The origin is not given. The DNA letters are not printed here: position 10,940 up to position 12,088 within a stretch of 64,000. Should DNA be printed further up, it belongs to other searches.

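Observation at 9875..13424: ArsR(CC)-ArsP-transglutaminase-sarcosine-oxidase-like operon: possible undescribed organoarsenical pathway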

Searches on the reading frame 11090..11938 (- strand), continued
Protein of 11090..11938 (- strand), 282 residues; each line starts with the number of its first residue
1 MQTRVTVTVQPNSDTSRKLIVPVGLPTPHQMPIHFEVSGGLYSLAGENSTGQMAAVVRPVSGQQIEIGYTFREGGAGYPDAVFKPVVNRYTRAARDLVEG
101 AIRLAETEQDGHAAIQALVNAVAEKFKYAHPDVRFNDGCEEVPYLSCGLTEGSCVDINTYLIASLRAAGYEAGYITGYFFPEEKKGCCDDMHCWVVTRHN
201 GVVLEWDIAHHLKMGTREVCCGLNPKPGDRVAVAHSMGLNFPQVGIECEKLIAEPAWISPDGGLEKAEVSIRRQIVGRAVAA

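Call 84: find_encoding_contigs(protein=P0159, flank=6000, max_places=3)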
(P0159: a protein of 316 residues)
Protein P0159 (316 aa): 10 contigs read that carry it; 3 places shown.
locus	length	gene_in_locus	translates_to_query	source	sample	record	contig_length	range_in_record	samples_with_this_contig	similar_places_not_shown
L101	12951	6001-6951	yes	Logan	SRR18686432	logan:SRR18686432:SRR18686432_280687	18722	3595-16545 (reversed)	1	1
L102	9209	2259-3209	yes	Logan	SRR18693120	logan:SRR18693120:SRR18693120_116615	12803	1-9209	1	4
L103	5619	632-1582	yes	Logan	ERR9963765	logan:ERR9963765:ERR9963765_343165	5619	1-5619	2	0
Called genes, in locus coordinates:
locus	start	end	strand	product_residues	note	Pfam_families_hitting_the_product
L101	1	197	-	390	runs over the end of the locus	PF25917:BSH_RND, PF25944:Beta-barrel_RND, PF25967:RND-MFP_C (weak), PF25989:YknX_C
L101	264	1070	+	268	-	PF08241:Methyltransf_11 (weak), PF08242:Methyltransf_12 (weak), PF13649:Methyltransf_25 (weak)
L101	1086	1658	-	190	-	PF12840:HTH_20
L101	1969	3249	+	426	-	PF02310:B12-binding, PF04055:Radical_SAM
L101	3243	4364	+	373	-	-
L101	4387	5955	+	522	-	PF01266:DAO (faint), PF07992:Pyr_redox_2 (weak), PF13450:NAD_binding_8 (weak), PF13738:Pyr_redox_3 (weak)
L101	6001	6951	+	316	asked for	PF01841:Transglut_core (weak)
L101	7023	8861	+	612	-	PF00664:ABC_membrane, PF02463:SMC_N (faint), PF00005:ABC_tran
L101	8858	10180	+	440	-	PF01071:GARS_A (weak), PF02222:ATP-grasp, PF02786:CPSase_L_D2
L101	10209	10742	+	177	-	PF00355:Rieske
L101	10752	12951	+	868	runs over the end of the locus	PF18465:Rieske_3, PF00384:Molybdopterin, PF01568:Molydop_binding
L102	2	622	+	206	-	?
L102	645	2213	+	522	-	PF01266:DAO (faint), PF07992:Pyr_redox_2 (weak), PF13450:NAD_binding_8 (weak), PF13738:Pyr_redox_3 (weak)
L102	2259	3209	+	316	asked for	PF01841:Transglut_core (weak)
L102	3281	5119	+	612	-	PF00664:ABC_membrane, PF02463:SMC_N (faint), PF00005:ABC_tran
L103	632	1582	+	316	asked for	PF01841:Transglut_core (weak)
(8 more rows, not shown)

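Call 85: find_encoding_contigs(protein=P0203, flank=6000, max_places=3)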
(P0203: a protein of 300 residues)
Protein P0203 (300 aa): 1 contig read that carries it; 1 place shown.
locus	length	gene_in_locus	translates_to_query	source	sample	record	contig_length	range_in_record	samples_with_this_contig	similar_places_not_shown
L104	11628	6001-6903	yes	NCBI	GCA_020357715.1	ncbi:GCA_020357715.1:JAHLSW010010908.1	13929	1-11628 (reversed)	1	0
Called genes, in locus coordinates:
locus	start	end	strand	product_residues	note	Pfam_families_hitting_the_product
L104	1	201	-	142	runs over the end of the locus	PF01609:DDE_Tnp_1, PF13612:DDE_Tnp_1_3 (weak), PF13586:DDE_Tnp_1_2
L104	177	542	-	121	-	PF13340:DUF4096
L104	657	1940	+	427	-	PF00230:MIP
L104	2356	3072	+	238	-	PF03472:Autoind_bind, PF00196:GerE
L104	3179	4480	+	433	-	PF00275:EPSP_synthase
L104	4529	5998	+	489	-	PF01676:Metalloenzyme, PF06415:iPGM_N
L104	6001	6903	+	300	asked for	PF01841:Transglut_core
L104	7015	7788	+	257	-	PF13489:Methyltransf_23 (faint), PF05175:MTS (weak), PF13847:Methyltransf_31, PF08241:Methyltransf_11, PF08242:Methyltransf_12, PF13649:Methyltransf_25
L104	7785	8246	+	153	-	PF01022:HTH_5 (faint), PF12840:HTH_20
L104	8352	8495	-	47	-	-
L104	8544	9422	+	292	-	PF02668:TauD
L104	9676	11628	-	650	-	?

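Call 86: search_protein_families(library=ncbifam, proteins=[L101:264-1070:+, L101:1086-1658:-, L101:1969-3249:+, L101:3243-4364:+, L101:4387-5955:+, L101:7023-8861:+, L101:8858-10180:+, L101:10209-10742:+, L101:10752-12950:+], max_evalue=0.00001)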
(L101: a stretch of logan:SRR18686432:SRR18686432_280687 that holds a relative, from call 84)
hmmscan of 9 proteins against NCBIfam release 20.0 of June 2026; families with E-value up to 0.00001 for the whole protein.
L101:264-1070:+ (268 aa): 0 families

L101:1086-1658:- (190 aa): 3 families
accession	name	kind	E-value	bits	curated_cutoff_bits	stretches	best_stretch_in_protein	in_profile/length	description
NF033788.1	HTH_metalloreg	subfamily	3.4e-14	52.4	55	1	62-134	3-73/77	metalloregulator ArsR/SmtB family transcription factor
NF041413.1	ArsR_Rv2640c_fam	equivalog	2.4e-11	44.1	155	1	62-146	34-118/118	Rv2640c family ArsR-like transcriptional regulator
NF033789.1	repress_SdpR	subfamily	4e-09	36.2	100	1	66-142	4-77/79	autorepressor SdpR family transcription factor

L101:1969-3249:+ (426 aa): 17 families
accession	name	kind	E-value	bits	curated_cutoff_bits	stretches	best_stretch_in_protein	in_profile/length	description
NF040542.1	rSAM_RCCLKC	equivalog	1.8e-190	633.6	450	1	5-426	2-423/423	arsinothricin biosynthesis radical SAM protein ArsL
NF040546.1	rSAM_CUAEP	equivalog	6e-101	338.4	500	1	4-416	1-406/468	CUAEP/CCAEP-tail radical SAM (seleno)protein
TIGR04367.1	HpnR_B12_rSAM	equivalog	1.3e-15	57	650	1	22-331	28-331/490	hopanoid C-3 methylase HpnR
TIGR04072.2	rSAM_ladder_B12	equivalog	3.6e-13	48.9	360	1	185-334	182-329/443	lipid biosynthesis B12-binding/radical SAM protein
TIGR03471.1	HpnJ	equivalog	5.6e-10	38.7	577.6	1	188-334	202-346/472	hopanoid biosynthesis associated radical SAM protein HpnJ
TIGR04385.1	B12_rSAM_cofa1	equivalog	1.4e-09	37.7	450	1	74-311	93-322/438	B12 lower ligand biosynthesis radical SAM protein BzaD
TIGR02026.1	BchE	equivalog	6.1e-09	35.3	481.35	1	13-333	19-345/497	magnesium-protoporphyrin IX monomethyl ester anaerobic oxidative cyclase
TIGR04295.1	B12_rSAM_oligo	hypoth_equivalog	7.7e-09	34.7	400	1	86-317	107-328/422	TIGR04295 family B12-binding domain-containing radical SAM protein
NF050148.1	rSAM_ApyD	equivalog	1.4e-08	33.6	750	1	66-333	89-346/645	RiPP biosynthesis radical SAM protein ApyD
NF045585.1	rSAM_slr0320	equivalog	6.2e-08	31.6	775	1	185-245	237-297/511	photosystem II high light acclimation radical SAM protein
TIGR04013.1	B12_SAM_MJ_1487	hypoth_equivalog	8.1e-08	31.5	251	1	58-201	48-169/382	TIGR04013 family B12-binding domain/radical SAM domain-containing protein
TIGR01579.1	MiaB-like-C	equivalog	2.2e-07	30.5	357.05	1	68-238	53-194/416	tRNA (N(6)-L-threonylcarbamoyladenosine(37)-C(2))-methylthiotransferase MtaB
TIGR04479.1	bcpD_PhpK_rSAM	subfamily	2.6e-07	29.4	600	1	188-333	246-389/504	PhpK family radical SAM P-methyltransferase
TIGR04014.1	B12_SAM_MJ_0865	equivalog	2.9e-07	29.6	360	1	186-358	163-341/434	methyl-coenzyme M reductase glutamine C-methyltransferase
TIGR04428.1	B12_rSAM_trp_MT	equivalog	1.3e-06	27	500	0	80-252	95-285/558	tryptophan 2-C-methyltransferase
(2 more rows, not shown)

L101:3243-4364:+ (373 aa): 2 families
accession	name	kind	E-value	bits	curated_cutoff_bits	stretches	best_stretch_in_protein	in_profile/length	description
NF040538.1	methyl_ArsM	equivalog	5.3e-19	68.6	500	1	101-302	120-321/356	arsinothricin biosynthesis methyltransferase ArsM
NF038099.1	AsSugarArsM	exception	4.9e-06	25.9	400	0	144-308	126-298/321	arsenosugar biosynthesis arsenite methyltransferase ArsM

L101:4387-5955:+ (522 aa): 4 families
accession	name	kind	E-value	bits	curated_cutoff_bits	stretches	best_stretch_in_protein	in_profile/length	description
NF040505.1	ArsO_flavin_mono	equivalog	1.1e-09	38.2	425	1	17-232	3-185/346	ArsO family NAD(P)H-dependent flavin-containing monooxygenase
TIGR04018.1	Bthiol_YpdA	hypoth_equivalog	8.9e-08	31.3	339.9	0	17-63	2-48/316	YpdA family putative bacillithiol disulfide reductase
NF009409.0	PRK12770.1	subfamily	1.8e-06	27.2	343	0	9-41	13-45/360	putative glutamate synthase subunit beta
TIGR03467.1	HpnE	equivalog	4.2e-06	26.3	283.05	0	18-48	2-32/430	hydroxysqualene dehydroxylase HpnE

L101:7023-8861:+ (612 aa): 187 families (the best 25 are shown)
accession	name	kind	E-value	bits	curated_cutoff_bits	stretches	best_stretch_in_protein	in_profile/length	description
TIGR02203.1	MsbA_lipidA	equivalog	2e-107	360.1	602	1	31-588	13-568/572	lipid A export permease/ATP-binding protein MsbA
NF010178.0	PRK13657.1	equivalog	9.9e-99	331.3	733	1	34-601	22-582/588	glucan ABC transporter ATP-binding protein/ permease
TIGR01846.1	type_I_sec_HlyB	subfamily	2.1e-92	310.6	725.55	1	35-590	142-693/694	type I secretion system permease/ATPase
TIGR02204.1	MsbA_rel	hypoth_equivalog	3.3e-92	310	780.4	1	30-589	16-575/576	ABC transporter, permease/ATP-binding protein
NF045513.1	HepA_fam_ABC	equivalog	1.4e-86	291.3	725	1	75-578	99-598/610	heterocyst formation ABC transporter subunit HepA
NF052233.1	CphA_assoc_ABC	equivalog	2.2e-83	280.9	880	1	11-604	165-758/766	cyanophycin metabolism-associated ABC transporter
TIGR00958.1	3a01208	subfamily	2e-80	271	874.6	1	18-585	149-710/711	antigen peptide transporter 2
TIGR03796.1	NHLM_micro_ABC1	equivalog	5.7e-79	266.1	853.3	1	35-585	157-708/710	NHLP family bacteriocin export ABC transporter peptidase/permease/ATPase subunit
NF008381.0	PRK11176.1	equivalog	3.9e-78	263.3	867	1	31-589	24-579/582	lipid A ABC transporter ATP-binding protein/permease MsbA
TIGR02857.1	CydD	equivalog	2.5e-76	257.8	435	2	303-561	272-529/529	thiol reductant ABC exporter subunit CydD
TIGR03375.1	type_I_sec_LssB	subfamily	3.5e-76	257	693.1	1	143-578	253-691/696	type I secretion system permease/ATPase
TIGR01192.1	chvA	subfamily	3.8e-73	247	585.4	1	36-591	24-572/585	glucan export ABC transporter ATP-binding protein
NF008056.1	PRK10790.1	equivalog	2.4e-71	241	746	1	8-593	4-579/584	SmdB family multidrug efflux ABC transporter permease/ATP-binding protein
TIGR03797.1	NHLM_micro_ABC2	equivalog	2.4e-70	237.9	709.4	1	33-589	137-685/686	NHLP bacteriocin export ABC transporter permease/ATPase subunit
NF008364.0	PRK11160.1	equivalog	5.7e-69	233.2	630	1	108-588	94-574/575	heme ABC transporter ATP-binding protein/permease CydC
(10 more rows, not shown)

L101:8858-10180:+ (440 aa): 24 families
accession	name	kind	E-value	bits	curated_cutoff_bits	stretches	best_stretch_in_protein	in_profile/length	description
NF002563.0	PRK02186.1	subfamily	1.7e-19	69.6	625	1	92-407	84-387/890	argininosuccinate lyase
NF005543.0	PRK07206.1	subfamily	1.6e-11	43.5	302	1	79-316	71-311/416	hypothetical protein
NF004679.0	PRK06019.1-5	equivalog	1.1e-10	40.9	326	1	112-328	96-301/376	5-(carboxyamino)imidazole ribonucleotide synthase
NF004680.0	PRK06019.1-6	equivalog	1.4e-10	40.5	327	1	111-182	112-184/405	5-(carboxyamino)imidazole ribonucleotide synthase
TIGR01142.1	purT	equivalog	3.6e-09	36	502.15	1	100-299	86-278/380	phosphoribosylglycinamide formyltransferase 2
NF006766.0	PRK09288.1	equivalog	4e-09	35.7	339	1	120-295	119-287/396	formate-dependent phosphoribosylglycinamide formyltransferase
NF009554.0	PRK12999.1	equivalog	1e-08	33.5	965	1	103-202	107-208/1147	pyruvate carboxylase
TIGR02068.2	cya_phycin_syn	equivalog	1.4e-08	33.3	850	1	114-217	212-308/862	cyanophycin synthetase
TIGR01161.1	purK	equivalog_domain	1.6e-08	34.3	318.4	1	112-294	95-267/362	5-(carboxyamino)imidazole ribonucleotide synthase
TIGR01205.1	D_ala_D_alaTIGR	subfamily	1.8e-08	33.8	245.65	1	103-291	94-285/318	D-alanine--D-alanine ligase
NF010623.0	PRK14016.1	subfamily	1.8e-08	33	877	1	111-217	211-309/871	cyanophycin synthetase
NF004676.0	PRK06019.1-2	equivalog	7.8e-08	31.7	387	1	96-327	90-307/363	5-(carboxyamino)imidazole ribonucleotide synthase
TIGR00877.1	purD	equivalog_domain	8.1e-08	31.5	288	1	101-214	90-204/425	phosphoribosylamine--glycine ligase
TIGR00514.1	accC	equivalog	2.2e-07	30.1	626.5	1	100-209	100-210/449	acetyl-CoA carboxylase biotin carboxylase subunit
NF006406.0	PRK08654.1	equivalog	2.9e-07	29.4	739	1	98-202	98-204/499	acetyl-CoA carboxylase biotin carboxylase subunit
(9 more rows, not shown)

L101:10209-10742:+ (177 aa): 2 families
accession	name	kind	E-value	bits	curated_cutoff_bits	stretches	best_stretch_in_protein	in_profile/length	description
TIGR02694.1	arsenite_ox_S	equivalog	1.3e-53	180.3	95.65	1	46-172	2-129/129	arsenate reductase (azurin) small subunit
NF050121.1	bc1_QcrA_actin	exception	1.1e-10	41.5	275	1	93-151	238-297/319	cytochrome bc1 complex Rieske iron-sulfur subunit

L101:10752-12950:+ (733 aa): 17 families
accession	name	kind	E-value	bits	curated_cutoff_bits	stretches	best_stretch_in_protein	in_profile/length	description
TIGR02693.1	arsenite_ox_L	equivalog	5.4e-304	1010.3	359.05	2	9-643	1-648/806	arsenate reductase (azurin) large subunit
TIGR01591.1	Fdh-alpha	equivalog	3.8e-47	160.8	666.25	1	88-595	24-493/672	formate dehydrogenase subunit alpha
NF041323.1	Nitr_red_NasA_Halo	equivalog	5.7e-28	97.8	1000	1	89-426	24-316/673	assimilatory nitrate reductase NasA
NF047855.1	AssmNtatRedNasC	equivalog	7.1e-26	90.7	1100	1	118-582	72-506/708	assimilatory nitrate reductase catalytic subunit NasC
TIGR01701.1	Fdhalpha-like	subfamily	6.9e-16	57.6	582.15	1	303-428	266-393/744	FdhF/YdeP family oxidoreductase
TIGR00509.1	bisC_fam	subfamily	1.1e-15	56.9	1017.55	1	136-421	72-344/772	molybdopterin guanine dinucleotide-containing S/N-oxide reductase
NF010055.0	PRK13532.1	equivalog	1.7e-13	49.7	904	1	88-241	68-219/830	nitrate reductase catalytic subunit NapA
TIGR01706.1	NAPA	equivalog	8.5e-13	47.5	930.55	1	87-241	67-219/830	periplasmic nitrate reductase subunit alpha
NF005895.0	PRK07860.1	equivalog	7.9e-10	37.4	802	0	113-248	281-409/811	NADH-quinone oxidoreductase subunit G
TIGR02166.1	dmsA_ynfE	subfamily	8.4e-10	37.3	777.7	1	133-419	118-396/794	DMSO/selenate family reductase complex A subunit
NF011566.1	PRK14990.1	exception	1.3e-08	33.3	1600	1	133-390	133-375/814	dimethylsulfoxide reductase subunit A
NF007406.0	PRK09939.1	equivalog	2.3e-07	29.4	1473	1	325-443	308-421/759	acid resistance putative oxidoreductase YdeP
NF041885.1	selenate_YnfE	exception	9.2e-07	27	1675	1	133-389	122-361/805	selenate/tellurate reductase subunit YnfE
NF012032.0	PRK15488.1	equivalog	2.1e-06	26.1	694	0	275-419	228-360/759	thiosulfate reductase PhsA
TIGR01973.1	NuoG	equivalog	3.3e-06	26.2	470.05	0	118-241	264-375/606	NADH-quinone oxidoreductase subunit NuoG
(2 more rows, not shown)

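Call 87: search_protein_families(library=ncbifam, proteins=[L104:657-1940:+, L104:2356-3072:+, L104:3179-4480:+, L104:4529-5998:+, L104:7015-7788:+, L104:7785-8246:+, L104:8544-9422:+], max_evalue=0.00001)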
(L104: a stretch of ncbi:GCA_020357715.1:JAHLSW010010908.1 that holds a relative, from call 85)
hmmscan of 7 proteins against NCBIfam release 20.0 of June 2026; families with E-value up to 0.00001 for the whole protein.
L104:657-1940:+ (427 aa): 4 families
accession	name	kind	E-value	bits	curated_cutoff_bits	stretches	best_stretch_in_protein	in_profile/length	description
TIGR00861.1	MIP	subfamily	3.8e-24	85.7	171.25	2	198-354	1-177/224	MIP family channel protein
NF003838.0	PRK05420.1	equivalog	1e-14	54.6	256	1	194-403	3-226/231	aquaporin Z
NF045553.1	AquGlycerPorinGla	equivalog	3.9e-10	39.4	400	1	188-302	1-115/290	aquaglyceroporin Gla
TIGR04187.1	GRASP_SAV_5884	subfamily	2.4e-06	27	350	1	103-185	109-199/312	ATP-grasp ribosomal peptide maturase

L104:2356-3072:+ (238 aa): 9 families
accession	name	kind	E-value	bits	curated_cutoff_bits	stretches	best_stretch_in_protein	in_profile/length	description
NF007561.1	PRK10188.1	equivalog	4.5e-15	55.7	350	1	37-236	38-240/240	quorum-sensing transcriptional regulator SdiA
TIGR03020.2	EpsA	equivalog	4e-13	49.6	170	1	171-231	187-246/247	XrtB/PEP-CTERM-associated transcriptional regulator EpsA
NF047403.1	TransRegVisR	equivalog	3.9e-11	42.8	300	1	147-237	131-220/220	transcriptional regulator VisR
TIGR03541.1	reg_near_HchA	equivalog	3e-10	40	215.6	1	112-234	112-230/232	PA1136 family autoinducer-binding transcriptional regulator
NF047785.1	respo_reg_MadR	equivalog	6.5e-10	38.7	300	1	164-236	137-209/209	MadR family response regulator transcription factor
NF047402.1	TransRegVisN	equivalog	1e-09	38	250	1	147-230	159-240/246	transcriptional regulator VisN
NF010444.1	PRK13870.1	equivalog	7e-07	29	250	1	17-231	16-229/234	autoinducer-binding transcriptional regulator TraR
NF007505.1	PRK10100.1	equivalog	8.1e-07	28.9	250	1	167-230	136-199/204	biofilm master transcriptional regulator CsgD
NF011896.0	PRK15369.1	equivalog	3.6e-06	26.7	242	1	166-235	140-209/211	two component system response regulator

L104:3179-4480:+ (433 aa): 5 families
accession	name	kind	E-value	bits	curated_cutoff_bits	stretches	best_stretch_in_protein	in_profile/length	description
TIGR01356.1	aroA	equivalog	4.6e-112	374.9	287.25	1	18-423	4-413/415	3-phosphoshikimate 1-carboxyvinyltransferase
NF008816.0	PRK11860.1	equivalog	4.2e-94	315.9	943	1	18-426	20-439/662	bifunctional 3-phosphoshikimate 1-carboxyvinyltransferase/cytidylate kinase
NF011381.1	PRK14806.1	equivalog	4.7e-45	154.1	902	1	18-417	317-721/733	bifunctional prephenate dehydrogenase/3-phosphoshikimate 1-carboxyvinyltransferase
NF006873.0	PRK09369.1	subfamily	3.5e-09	35.8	297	1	114-400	113-387/419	UDP-N-acetylglucosamine 1-carboxyvinyltransferase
TIGR01072.1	murA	equivalog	5.7e-08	32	392.7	1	114-400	113-387/416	UDP-N-acetylglucosamine 1-carboxyvinyltransferase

L104:4529-5998:+ (489 aa): 3 families
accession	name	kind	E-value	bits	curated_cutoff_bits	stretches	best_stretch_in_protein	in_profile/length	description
TIGR01307.1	pgm_bpd_ind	equivalog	4.9e-81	272.7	330.65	1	2-475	2-499/504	2,3-bisphosphoglycerate-independent phosphoglycerate mutase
NF003897.0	PRK05434.1-5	equivalog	4.2e-62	210.3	862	2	4-188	9-198/514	2,3-bisphosphoglycerate-independent phosphoglycerate mutase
NF009049.0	PRK12383.1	equivalog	5.2e-08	32.2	254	1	344-473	272-393/408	phosphopentomutase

L104:7015-7788:+ (257 aa): 10 families
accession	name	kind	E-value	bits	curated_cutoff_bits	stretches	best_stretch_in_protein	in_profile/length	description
NF051855.1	GlySarMtaseBact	equivalog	7.7e-75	251.8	350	1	6-256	9-257/259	glycine/sarcosine N-methyltransferase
NF043040.1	corrin_prot_MT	hypoth_equivalog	8.1e-12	45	180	1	51-155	42-147/216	corrinoid protein-associated methyltransferase CpaM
NF041820.1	daptide_MTase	equivalog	8.8e-12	45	175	1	42-214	29-189/243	daptide-type RiPP biosynthesis methyltransferase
TIGR02021.1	BchM-ChlM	equivalog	2.8e-11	43.3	158.9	1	45-124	47-126/218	magnesium protoporphyrin IX methyltransferase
TIGR01983.1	UbiG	equivalog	9e-09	35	102.95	1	48-157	47-153/228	bifunctional 2-polyprenyl-6-hydroxyphenol methylase/3-demethylubiquinol 3-O-methyltransferase UbiG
NF001241.0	PRK00216.1-2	equivalog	1.7e-06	27.8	327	1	45-155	46-147/231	demethylmenaquinone methyltransferase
TIGR01934.1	MenG_MenH_UbiE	subfamily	2.6e-06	26.9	158.35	0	43-155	32-142/223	ubiquinone/menaquinone biosynthesis methyltransferase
NF003327.0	PRK04338.1-1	equivalog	4e-06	25.9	568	1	47-119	49-119/373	tRNA (guanine(26)-N(2))-dimethyltransferase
NF045649.1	2X_seleno_MduS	exception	4.9e-06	25.8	380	1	43-155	34-147/338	methyltransferase domain-containing selenoprotein MduS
NF047649.1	MTase_UXPK_star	exception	9.2e-06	24.9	460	0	53-179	80-206/283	methyltransferase/UXPK-star double selenoprotein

L104:7785-8246:+ (153 aa): 3 families
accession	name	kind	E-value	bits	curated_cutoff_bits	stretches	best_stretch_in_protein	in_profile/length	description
NF033788.1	HTH_metalloreg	subfamily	2e-15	56.3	55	1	54-130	2-76/77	metalloregulator ArsR/SmtB family transcription factor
NF041413.1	ArsR_Rv2640c_fam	equivalog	1e-12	48.5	155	1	24-139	2-118/118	Rv2640c family ArsR-like transcriptional regulator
NF033789.1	repress_SdpR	subfamily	4.7e-08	32.8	100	1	77-134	19-76/79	autorepressor SdpR family transcription factor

L104:8544-9422:+ (292 aa): 3 families
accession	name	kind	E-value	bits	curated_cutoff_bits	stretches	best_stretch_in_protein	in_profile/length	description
NF007104.0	PRK09553.1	equivalog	9.2e-91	303.9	313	1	19-292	4-279/282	taurine dioxygenase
NF045815.1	Neo-PentlctneFsynPtlD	equivalog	7.1e-28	97.7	550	1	20-282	1-281/301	neopentalenolactone/pentalenolactone F synthase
NF049937.1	CMthFAOxDecarbScoE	equivalog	3.2e-25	88.8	400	1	26-290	8-287/295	(3R)-3-[(carboxymethyl)amino]fatty acid oxygenase/decarboxylase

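Call 93: find_encoding_contigs(protein=P0176, flank=7000, max_places=2)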
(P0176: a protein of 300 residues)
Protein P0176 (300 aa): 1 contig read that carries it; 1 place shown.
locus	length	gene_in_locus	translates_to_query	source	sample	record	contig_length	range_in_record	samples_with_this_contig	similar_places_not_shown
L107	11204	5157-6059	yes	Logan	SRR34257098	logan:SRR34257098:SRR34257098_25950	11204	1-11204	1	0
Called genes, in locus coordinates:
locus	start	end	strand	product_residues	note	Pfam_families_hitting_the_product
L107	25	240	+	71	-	-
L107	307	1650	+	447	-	PF03773:ArsP_1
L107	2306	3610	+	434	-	PF00275:EPSP_synthase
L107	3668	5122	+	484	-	PF01676:Metalloenzyme, PF06415:iPGM_N, PF01663:Phosphodiest (weak)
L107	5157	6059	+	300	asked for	PF01841:Transglut_core (weak)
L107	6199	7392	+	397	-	PF02776:TPP_enzyme_N, PF02775:TPP_enzyme_C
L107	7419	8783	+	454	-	-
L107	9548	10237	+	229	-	PF00171:Aldedh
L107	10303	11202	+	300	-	?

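Call 94: find_encoding_contigs(protein=P0192, flank=7000, max_places=2)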
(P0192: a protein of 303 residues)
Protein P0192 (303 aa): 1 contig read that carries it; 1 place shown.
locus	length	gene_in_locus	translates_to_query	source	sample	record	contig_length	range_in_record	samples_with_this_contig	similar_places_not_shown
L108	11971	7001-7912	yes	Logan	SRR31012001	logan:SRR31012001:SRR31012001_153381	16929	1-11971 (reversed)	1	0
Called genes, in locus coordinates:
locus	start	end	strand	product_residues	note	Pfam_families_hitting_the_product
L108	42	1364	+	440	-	PF00275:EPSP_synthase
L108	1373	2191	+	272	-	PF12849:PBP_like_2, PF12727:PBP_like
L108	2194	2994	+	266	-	-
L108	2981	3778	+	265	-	PF00528:BPD_transp_1 (weak)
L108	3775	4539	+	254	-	PF02463:SMC_N (faint), PF00005:ABC_tran, PF13304:AAA_21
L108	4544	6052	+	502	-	PF01676:Metalloenzyme, PF06415:iPGM_N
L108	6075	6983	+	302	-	PF18014:Acetyltransf_18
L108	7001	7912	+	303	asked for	PF01841:Transglut_core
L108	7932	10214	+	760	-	PF02775:TPP_enzyme_C, PF00266:Aminotran_5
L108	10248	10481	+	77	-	-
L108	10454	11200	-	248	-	PF05988:DUF899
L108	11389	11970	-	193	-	?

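Call 95: find_encoding_contigs(protein=P0144, flank=7000, max_places=2)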
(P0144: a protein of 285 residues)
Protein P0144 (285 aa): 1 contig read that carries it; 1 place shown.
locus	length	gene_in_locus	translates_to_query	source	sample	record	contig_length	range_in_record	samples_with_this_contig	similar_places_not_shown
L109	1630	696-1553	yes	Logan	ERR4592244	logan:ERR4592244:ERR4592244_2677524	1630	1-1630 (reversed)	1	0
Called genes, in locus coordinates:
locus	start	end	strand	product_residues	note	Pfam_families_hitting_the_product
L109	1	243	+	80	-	?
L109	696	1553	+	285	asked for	PF01841:Transglut_core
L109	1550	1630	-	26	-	?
